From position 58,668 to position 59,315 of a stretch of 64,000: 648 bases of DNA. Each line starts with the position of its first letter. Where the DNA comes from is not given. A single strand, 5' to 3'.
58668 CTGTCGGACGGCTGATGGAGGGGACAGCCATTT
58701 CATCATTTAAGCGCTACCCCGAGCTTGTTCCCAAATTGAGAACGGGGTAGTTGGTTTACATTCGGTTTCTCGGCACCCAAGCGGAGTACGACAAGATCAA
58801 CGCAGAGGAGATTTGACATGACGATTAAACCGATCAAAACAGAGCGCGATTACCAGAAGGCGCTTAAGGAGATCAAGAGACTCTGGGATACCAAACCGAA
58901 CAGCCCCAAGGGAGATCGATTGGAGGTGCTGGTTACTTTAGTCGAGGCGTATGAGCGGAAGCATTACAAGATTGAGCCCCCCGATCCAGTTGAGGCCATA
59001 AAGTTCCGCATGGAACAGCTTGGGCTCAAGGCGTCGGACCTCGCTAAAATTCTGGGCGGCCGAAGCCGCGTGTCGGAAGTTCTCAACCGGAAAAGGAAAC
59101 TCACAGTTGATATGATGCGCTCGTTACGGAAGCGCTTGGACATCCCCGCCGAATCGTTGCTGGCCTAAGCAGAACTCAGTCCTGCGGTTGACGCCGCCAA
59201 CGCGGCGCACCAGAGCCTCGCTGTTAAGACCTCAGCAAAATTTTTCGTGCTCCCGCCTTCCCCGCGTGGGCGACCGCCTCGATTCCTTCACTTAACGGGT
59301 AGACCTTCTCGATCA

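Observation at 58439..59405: HigB-remnant/HigA cassette bracketed by a 97-nt perfect direct repeat of the alcohol dehydrogenase 3' end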

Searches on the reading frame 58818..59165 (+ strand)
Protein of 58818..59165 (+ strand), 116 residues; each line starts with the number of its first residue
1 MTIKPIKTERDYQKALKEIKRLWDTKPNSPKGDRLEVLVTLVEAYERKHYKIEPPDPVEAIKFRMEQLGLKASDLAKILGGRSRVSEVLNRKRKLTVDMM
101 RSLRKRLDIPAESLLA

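Call 7: search_protein_families(library=pfam, max_evalue=1, proteins=[window:58818-59165:+])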
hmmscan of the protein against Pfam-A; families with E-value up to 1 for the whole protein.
window:58818-59165:+ (116 aa): 4 families
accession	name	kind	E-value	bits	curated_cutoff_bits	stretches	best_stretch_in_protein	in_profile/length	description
PF01381.28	HTH_3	-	6.3e-06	26.6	23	1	61-112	1-53/55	Helix-turn-helix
PF13744.12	HTH_37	-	0.023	14.9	27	1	58-109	20-73/80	Helix-turn-helix domain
PF16843.10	Get5_bdg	-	0.03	14.3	25.3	1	2-22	14-34/53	Binding domain to Get4 on Get5, Golgi to ER traffic protein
PF20188.4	DUF6551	-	0.15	12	26.8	1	8-49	146-187/242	Family of unknown function (DUF6551)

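Call 9: find_encoding_contigs(protein=window:58818-59165:+, flank=10000, max_places=10)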
Protein window:58818-59165:+ (116 aa): no gene with exactly this product is on record in the collection.

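Call 17: find_homologous_proteins(query=window:58818-59165:+, max_evalue=0.00001)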
Query window:58818-59165:+ (116 aa): 7988 proteins with E <= 0.00001 among 8000 candidates; the best 120 are listed.
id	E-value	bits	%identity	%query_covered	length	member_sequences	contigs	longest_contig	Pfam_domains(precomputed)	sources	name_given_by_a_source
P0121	5.8e-67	240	100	100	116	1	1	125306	PF01381.29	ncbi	-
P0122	4.4e-66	238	98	100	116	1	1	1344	PF01381.29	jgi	jgi:HTH-type transcriptional regulator/antitoxin HigA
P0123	7.0e-66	237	97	100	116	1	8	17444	PF01381.29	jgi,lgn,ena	jgi:HTH-type transcriptional regulator/antitoxin HigA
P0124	8.5e-66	237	99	99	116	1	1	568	PF01381.29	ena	-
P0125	1.2e-65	236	97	100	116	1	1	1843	PF01381.29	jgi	jgi:HTH-type transcriptional regulator/antitoxin HigA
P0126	2.3e-64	232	95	100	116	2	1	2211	PF01381.29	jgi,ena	-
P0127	2.7e-64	232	95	100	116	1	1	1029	PF01381.29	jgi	-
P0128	3.1e-64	232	95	100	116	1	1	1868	PF01381.29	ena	-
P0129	4.4e-64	231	94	100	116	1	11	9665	PF01381.29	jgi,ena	-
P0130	4.6e-64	231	94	100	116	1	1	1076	PF01381.29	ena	-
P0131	7.7e-64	230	95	100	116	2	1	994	PF01381.29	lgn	-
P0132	8.1e-64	230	95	100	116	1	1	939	PF01381.29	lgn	-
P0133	1.1e-63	230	93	100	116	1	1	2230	PF01381.29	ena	-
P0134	1.2e-63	230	93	100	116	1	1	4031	PF01381.29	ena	-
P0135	1.5e-63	229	93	100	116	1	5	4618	PF01381.29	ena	-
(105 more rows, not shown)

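Call 18: find_encoding_contigs(protein=P0123, flank=6000, max_places=8)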
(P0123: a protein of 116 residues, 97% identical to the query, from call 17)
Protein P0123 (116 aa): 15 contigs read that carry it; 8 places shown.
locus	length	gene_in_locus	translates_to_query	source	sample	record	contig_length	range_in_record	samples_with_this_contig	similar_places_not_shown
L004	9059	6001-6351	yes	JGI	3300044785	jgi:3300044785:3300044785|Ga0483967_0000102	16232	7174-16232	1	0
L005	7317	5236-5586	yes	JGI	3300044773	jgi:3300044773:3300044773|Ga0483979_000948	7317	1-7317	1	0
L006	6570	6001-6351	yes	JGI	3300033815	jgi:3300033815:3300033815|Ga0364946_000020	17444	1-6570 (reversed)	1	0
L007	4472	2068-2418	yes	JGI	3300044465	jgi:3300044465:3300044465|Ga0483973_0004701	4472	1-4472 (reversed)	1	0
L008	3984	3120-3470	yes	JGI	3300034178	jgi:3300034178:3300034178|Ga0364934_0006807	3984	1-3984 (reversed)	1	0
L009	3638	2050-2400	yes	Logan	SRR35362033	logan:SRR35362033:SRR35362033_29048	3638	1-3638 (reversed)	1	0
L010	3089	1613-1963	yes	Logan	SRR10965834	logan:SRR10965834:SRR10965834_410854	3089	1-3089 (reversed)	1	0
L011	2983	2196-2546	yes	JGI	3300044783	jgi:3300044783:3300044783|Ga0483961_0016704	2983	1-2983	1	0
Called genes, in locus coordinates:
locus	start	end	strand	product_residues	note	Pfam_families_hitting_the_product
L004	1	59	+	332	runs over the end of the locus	PF13379:NMT1_2, PF09084:NMT1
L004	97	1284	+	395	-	PF00270:DEAD, PF04851:ResIII (weak), PF00271:Helicase_C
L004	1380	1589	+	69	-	PF09656:PGPGW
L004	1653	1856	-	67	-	-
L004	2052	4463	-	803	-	PF16261:DUF4915, PF13371:TPR_9 (faint), PF00515:TPR_1 (weak), PF07719:TPR_2 (weak), PF13181:TPR_8 (faint), PF13414:TPR_11, PF14559:TPR_19 (weak), PF00515:TPR_1 (weak), +7 more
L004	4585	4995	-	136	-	PF13470:PIN_3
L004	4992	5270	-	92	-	PF02604:PhdYeFM_antitox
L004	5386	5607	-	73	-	-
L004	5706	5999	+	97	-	PF09907:HigB_toxin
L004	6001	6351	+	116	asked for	PF01381:HTH_3 (weak)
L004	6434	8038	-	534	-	-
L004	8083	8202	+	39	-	-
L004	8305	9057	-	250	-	?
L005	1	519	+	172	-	?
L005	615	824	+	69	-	PF09656:PGPGW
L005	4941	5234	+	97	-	PF09907:HigB_toxin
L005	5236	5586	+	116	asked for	PF01381:HTH_3 (weak)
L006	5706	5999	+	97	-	PF09907:HigB_toxin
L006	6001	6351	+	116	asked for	PF01381:HTH_3 (weak)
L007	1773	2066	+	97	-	PF09907:HigB_toxin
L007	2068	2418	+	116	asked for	PF01381:HTH_3 (weak)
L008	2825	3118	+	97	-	PF09907:HigB_toxin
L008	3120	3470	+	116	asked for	PF01381:HTH_3 (weak)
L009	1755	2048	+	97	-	PF09907:HigB_toxin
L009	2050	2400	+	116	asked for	PF01381:HTH_3 (weak)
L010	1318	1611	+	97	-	PF09907:HigB_toxin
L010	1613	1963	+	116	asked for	PF01381:HTH_3 (weak)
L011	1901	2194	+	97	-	PF09907:HigB_toxin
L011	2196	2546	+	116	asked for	PF01381:HTH_3 (weak)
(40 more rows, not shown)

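Call 19: find_encoding_contigs(protein=P0129, flank=6000, max_places=10)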
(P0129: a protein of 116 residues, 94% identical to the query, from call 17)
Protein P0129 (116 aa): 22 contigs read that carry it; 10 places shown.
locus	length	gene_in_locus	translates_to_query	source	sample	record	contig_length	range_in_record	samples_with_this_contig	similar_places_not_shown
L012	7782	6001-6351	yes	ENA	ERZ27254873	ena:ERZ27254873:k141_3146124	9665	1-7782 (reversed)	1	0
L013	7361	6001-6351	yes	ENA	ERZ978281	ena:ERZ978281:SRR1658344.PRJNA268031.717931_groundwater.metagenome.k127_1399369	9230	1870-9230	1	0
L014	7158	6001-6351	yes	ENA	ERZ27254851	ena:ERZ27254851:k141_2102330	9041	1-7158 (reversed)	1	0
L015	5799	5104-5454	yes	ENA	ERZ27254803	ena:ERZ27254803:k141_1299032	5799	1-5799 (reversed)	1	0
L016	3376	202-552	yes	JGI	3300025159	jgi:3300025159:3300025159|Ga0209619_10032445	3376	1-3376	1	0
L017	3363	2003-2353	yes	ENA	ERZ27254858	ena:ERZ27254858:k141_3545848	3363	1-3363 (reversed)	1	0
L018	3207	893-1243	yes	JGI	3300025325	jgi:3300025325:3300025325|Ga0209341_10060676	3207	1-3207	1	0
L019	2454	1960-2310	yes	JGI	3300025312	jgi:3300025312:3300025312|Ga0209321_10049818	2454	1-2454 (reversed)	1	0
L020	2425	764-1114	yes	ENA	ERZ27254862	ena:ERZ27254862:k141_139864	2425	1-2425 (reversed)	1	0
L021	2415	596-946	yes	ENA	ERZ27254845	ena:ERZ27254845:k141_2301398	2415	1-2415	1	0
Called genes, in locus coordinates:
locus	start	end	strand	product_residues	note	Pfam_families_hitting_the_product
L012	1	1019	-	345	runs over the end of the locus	PF02653:BPD_transp_2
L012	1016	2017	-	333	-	PF02653:BPD_transp_2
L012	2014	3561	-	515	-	PF00005:ABC_tran, PF13304:AAA_21 (faint), PF00005:ABC_tran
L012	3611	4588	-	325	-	PF00532:Peripla_BP_1 (weak), PF13377:Peripla_BP_3 (faint), PF13407:Peripla_BP_4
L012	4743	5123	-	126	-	PF01042:Ribonuc_L-PSP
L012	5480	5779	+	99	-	PF01381:HTH_3, PF13443:HTH_26 (weak)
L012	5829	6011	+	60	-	-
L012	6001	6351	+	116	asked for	PF01381:HTH_3 (weak)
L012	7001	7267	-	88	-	PF02604:PhdYeFM_antitox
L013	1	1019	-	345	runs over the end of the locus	PF02653:BPD_transp_2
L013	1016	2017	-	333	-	PF02653:BPD_transp_2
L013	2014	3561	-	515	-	PF00005:ABC_tran, PF13304:AAA_21 (faint), PF00005:ABC_tran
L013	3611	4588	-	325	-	PF13377:Peripla_BP_3 (faint), PF13407:Peripla_BP_4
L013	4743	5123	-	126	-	PF01042:Ribonuc_L-PSP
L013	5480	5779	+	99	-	PF01381:HTH_3, PF13443:HTH_26 (weak)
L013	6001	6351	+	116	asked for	PF01381:HTH_3 (weak)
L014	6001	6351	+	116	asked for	PF01381:HTH_3 (weak)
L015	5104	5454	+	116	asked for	PF01381:HTH_3 (weak)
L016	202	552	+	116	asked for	PF01381:HTH_3 (weak)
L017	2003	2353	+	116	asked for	PF01381:HTH_3 (weak)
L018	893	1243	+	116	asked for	PF01381:HTH_3 (weak)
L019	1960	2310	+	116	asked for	PF01381:HTH_3 (weak)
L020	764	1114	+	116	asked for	PF01381:HTH_3 (weak)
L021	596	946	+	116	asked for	PF01381:HTH_3 (weak)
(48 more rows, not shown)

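Call 30: find_related_loci(query=window:58818-59165:+, collection=metagenome_contigs, flank=5000)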
Query window:58818-59165:+ (116 aa) in metagenome_contigs; peptide patterns used: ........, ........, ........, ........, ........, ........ (x = any residue, [..] = any of these).
600 stretches matched a pattern (row limit reached: there are more); 576 encode a relative of the query (tblastn E <= 1e-3); the best 80 are kept; 80 distinct loci.
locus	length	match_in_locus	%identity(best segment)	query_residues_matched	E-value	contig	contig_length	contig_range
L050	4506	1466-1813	90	1-116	7e-68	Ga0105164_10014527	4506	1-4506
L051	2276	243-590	86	1-116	1e-65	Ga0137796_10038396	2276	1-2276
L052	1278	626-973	84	1-116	5e-66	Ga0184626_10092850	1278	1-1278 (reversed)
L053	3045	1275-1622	84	1-116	2e-61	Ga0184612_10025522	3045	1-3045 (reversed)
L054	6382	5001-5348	83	1-116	2e-60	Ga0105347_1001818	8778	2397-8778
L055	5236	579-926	70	1-116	2e-51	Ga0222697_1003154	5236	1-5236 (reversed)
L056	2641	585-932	66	1-116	2e-51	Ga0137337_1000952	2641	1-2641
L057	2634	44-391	68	1-116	3e-50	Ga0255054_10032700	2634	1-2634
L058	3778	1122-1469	64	1-116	2e-49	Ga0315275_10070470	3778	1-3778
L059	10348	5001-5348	64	1-116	3e-49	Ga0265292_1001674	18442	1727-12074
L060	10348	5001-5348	64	1-116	6e-49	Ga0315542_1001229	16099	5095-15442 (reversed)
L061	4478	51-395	64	1-115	1e-48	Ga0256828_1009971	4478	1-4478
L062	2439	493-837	64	1-115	3e-48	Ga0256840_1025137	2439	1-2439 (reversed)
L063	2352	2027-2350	67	1-108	6e-48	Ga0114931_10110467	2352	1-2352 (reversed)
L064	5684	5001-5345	66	1-115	1e-47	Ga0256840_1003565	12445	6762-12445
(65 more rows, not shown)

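Call 32: find_encoding_contigs(protein=P0122, flank=5000, max_places=6)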
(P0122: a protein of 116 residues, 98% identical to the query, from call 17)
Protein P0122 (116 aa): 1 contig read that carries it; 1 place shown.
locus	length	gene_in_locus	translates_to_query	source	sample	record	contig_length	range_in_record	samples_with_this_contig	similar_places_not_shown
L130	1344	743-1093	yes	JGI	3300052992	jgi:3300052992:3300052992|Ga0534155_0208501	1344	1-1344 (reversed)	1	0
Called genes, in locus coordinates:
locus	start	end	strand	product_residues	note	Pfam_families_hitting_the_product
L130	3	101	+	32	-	?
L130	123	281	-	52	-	-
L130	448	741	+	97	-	PF09907:HigB_toxin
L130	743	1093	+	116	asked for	PF01381:HTH_3 (weak)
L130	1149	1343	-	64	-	?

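Call 33: find_encoding_contigs(protein=P0125, flank=5000, max_places=6)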
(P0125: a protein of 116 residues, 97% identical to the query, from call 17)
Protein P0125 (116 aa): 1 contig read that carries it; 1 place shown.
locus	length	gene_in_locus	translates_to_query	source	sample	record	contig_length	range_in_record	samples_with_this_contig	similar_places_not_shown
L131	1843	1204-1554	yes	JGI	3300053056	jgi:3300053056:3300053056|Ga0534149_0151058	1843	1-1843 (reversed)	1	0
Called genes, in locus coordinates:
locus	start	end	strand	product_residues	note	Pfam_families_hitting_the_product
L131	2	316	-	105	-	?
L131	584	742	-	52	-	-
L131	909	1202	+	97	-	PF09907:HigB_toxin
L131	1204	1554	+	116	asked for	PF01381:HTH_3 (weak)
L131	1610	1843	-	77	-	?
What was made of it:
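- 58818..59168 (+): Intact HigA antitoxin gene (116 aa), now an orphan. 97-99% identical proteins sit next to a full HigB elsewhere (calls 17, 18, 32, 33).
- On Integrase-mediated integrative element using a gene 3' end as attB (e14/icd type): The full sister inserts encode only higBA (calls 32, 33).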

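Call 34: find_encoding_contigs(protein=P0126, flank=5000, max_places=6)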
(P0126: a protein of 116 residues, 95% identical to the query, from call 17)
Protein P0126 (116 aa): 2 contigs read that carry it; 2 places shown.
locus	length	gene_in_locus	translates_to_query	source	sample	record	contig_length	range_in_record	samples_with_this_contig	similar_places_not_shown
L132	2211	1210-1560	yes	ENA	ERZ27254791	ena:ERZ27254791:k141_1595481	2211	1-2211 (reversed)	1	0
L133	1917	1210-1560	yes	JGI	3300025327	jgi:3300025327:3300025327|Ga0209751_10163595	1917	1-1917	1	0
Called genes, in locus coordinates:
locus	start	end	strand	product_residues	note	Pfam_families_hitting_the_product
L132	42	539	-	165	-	PF01850:PIN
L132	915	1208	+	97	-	PF09907:HigB_toxin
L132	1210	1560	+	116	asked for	PF01381:HTH_3 (weak)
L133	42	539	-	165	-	PF01850:PIN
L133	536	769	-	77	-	-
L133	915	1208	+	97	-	PF09907:HigB_toxin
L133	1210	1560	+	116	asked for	PF01381:HTH_3 (weak)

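Call 39: search_protein_families(library=ncbifam, max_evalue=0.01, proteins=[window:58818-59165:+, L131:909-1199:+])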
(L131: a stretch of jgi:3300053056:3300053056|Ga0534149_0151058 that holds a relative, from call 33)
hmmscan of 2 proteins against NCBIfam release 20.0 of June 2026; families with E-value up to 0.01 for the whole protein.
window:58818-59165:+ (116 aa): 1 family
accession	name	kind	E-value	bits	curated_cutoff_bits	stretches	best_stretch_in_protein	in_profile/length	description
TIGR02607.1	antidote_HigA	equivalog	2.4e-05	24.1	47.7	1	64-115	15-67/81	HigA family addiction module antitoxin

L131:909-1199:+ (97 aa): 0 families
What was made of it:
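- On HigBA type II TA (PF09907 HigB_toxin + HTH_3 HigA): TIGR02607 hit below cut-off (call 39).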

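Call 40: search_solved_structures(query=window:58818-59165:+, max_evalue=0.01, show_alignments=1)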
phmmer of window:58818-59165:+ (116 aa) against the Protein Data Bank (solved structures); distinct sequences matched with E-value up to 0.01: 6.
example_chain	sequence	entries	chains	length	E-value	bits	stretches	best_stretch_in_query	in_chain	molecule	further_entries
5ifg_B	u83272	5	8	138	6.7e-07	32.7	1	6-109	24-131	Antitoxin HigA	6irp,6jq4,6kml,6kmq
5ycl_A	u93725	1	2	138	6.7e-07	32.7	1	6-109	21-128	Antitoxin HigA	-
2eby_A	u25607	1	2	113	0.0023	21.3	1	54-110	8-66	Putative HTH-type transcriptional regulator ybaQ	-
6ign_A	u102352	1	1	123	0.0029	21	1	7-107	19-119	Kinesin-1 heavy chain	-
6igv_A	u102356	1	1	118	0.003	21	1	8-107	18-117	Kinesin-1 heavy chain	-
3cec_A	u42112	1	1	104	0.0096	19.3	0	52-107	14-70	Putative antidote protein of plasmid maintenance system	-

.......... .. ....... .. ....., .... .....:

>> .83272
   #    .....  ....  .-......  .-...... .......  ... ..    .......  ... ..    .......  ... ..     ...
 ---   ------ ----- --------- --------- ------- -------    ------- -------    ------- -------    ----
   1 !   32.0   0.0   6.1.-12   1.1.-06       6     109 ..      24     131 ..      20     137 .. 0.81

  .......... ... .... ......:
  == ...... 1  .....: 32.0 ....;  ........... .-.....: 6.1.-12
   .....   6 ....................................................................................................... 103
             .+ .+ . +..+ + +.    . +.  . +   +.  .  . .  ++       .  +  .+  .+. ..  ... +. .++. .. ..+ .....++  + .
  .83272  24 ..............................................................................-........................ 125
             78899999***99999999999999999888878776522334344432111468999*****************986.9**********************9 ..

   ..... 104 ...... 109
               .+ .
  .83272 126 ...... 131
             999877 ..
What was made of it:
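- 58818..59168 (+): HTH_3 (call 7); TIGR02607 antidote_HigA below cut-off (call 39); E. coli HigA 5IFG_B E=7e-7 (call 40).
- On HigBA type II TA (PF09907 HigB_toxin + HTH_3 HigA): E. coli HigA 5IFG_B E=7e-7 over residues 6-109 (call 40).
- Checked: HigA (58818-59168, +) is intact: HTH_3 E=6e-6 (call 7) and E. coli HigA 5IFG_B E=7e-7 (call 40).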

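Call 41: search_solved_structures(query=L131:909-1199:+, max_evalue=0.01, show_alignments=1)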
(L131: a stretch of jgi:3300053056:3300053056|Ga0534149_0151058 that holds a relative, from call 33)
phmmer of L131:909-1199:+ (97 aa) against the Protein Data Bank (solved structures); distinct sequences matched with E-value up to 0.01: 3.
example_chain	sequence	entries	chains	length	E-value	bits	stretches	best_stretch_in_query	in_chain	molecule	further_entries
5ycl_B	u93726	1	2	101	5.7e-10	42.6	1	1-93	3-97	mRNA interferase HigB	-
5ifg_A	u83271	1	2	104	6.2e-10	42.5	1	1-93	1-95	mRNA interferase HigB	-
6kml_A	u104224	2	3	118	9.5e-10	41.9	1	1-93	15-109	mRNA interferase toxin HigB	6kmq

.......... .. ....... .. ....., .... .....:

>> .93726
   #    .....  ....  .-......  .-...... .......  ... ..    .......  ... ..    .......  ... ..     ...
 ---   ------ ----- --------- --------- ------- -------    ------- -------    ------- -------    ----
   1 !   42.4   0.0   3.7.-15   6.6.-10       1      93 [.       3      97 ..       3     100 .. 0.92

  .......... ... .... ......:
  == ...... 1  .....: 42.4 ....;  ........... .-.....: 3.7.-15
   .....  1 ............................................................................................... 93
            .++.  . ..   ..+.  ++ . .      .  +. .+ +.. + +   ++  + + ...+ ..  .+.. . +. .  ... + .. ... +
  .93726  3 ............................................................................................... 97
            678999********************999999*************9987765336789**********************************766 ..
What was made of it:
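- HigB/HigA match solved E. coli HigBA (calls 40, 41).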

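Call 42: find_encoding_contigs(protein=P0124, flank=3000, max_places=4)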
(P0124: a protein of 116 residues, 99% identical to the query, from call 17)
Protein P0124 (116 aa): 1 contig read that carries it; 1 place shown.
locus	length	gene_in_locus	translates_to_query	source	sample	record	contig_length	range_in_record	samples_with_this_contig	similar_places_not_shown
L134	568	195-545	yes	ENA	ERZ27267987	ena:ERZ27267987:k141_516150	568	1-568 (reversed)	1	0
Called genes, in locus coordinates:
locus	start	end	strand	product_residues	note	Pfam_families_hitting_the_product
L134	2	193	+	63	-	?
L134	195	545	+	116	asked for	PF01381:HTH_3 (weak)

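Call 61: find_related_loci(query=window:58818-59165:+, collection=viral_contigs, flank=6000)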
Query window:58818-59165:+ (116 aa) in viral_contigs; peptide patterns used: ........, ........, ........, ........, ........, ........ (x = any residue, [..] = any of these).
54 stretches matched a pattern; 49 encode a relative of the query (tblastn E <= 1e-3); 49 distinct loci.
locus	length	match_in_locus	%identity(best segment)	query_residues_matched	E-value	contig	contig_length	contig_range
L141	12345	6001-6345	58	1-115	1e-42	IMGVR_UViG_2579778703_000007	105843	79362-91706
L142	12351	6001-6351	57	1-115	3e-41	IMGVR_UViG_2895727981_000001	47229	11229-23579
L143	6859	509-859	57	1-115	4e-41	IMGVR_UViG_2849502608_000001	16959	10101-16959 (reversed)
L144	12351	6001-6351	57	1-115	3e-41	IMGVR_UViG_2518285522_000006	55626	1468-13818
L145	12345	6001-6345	56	1-115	8e-41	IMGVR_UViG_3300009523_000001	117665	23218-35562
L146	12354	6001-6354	53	1-116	1e-40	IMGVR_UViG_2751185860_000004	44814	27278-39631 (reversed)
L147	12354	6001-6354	53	1-116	1e-40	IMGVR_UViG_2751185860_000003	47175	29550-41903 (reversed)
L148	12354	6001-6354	53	1-116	2e-40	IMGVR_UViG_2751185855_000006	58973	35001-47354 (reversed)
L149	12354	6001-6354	53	1-116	1e-40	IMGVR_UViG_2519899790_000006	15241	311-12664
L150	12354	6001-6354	52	1-116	4e-40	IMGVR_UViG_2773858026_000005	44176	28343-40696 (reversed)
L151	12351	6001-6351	56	1-115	1e-39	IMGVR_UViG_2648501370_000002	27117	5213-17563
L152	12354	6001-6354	51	1-116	8e-40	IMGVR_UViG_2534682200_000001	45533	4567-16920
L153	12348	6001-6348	59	1-116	4e-40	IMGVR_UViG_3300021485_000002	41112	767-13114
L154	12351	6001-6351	56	1-115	2e-39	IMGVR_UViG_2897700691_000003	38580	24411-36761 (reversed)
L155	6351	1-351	55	1-115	3e-39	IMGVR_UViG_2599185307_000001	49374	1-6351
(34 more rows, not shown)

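Call 66: search_protein_families(library=pfam, max_evalue=0.001, proteins=[L131:909-1199:+])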
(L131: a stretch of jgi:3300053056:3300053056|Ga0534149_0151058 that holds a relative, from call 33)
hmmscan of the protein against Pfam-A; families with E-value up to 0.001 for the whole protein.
L131:909-1199:+ (97 aa): 1 family
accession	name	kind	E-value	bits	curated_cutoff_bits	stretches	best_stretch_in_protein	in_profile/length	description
PF09907.15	HigB_toxin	-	6e-32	110.2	27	1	19-92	1-74/74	HigB_toxin, RelE-like toxic component of a toxin-antitoxin system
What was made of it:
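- On HigBA type II TA (PF09907 HigB_toxin + HTH_3 HigA): The full 97-aa HigB is present at the same position in L004, L130 and L131 (PF09907 6e-32, call 66; PDB HigB 6e-10, call 41).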
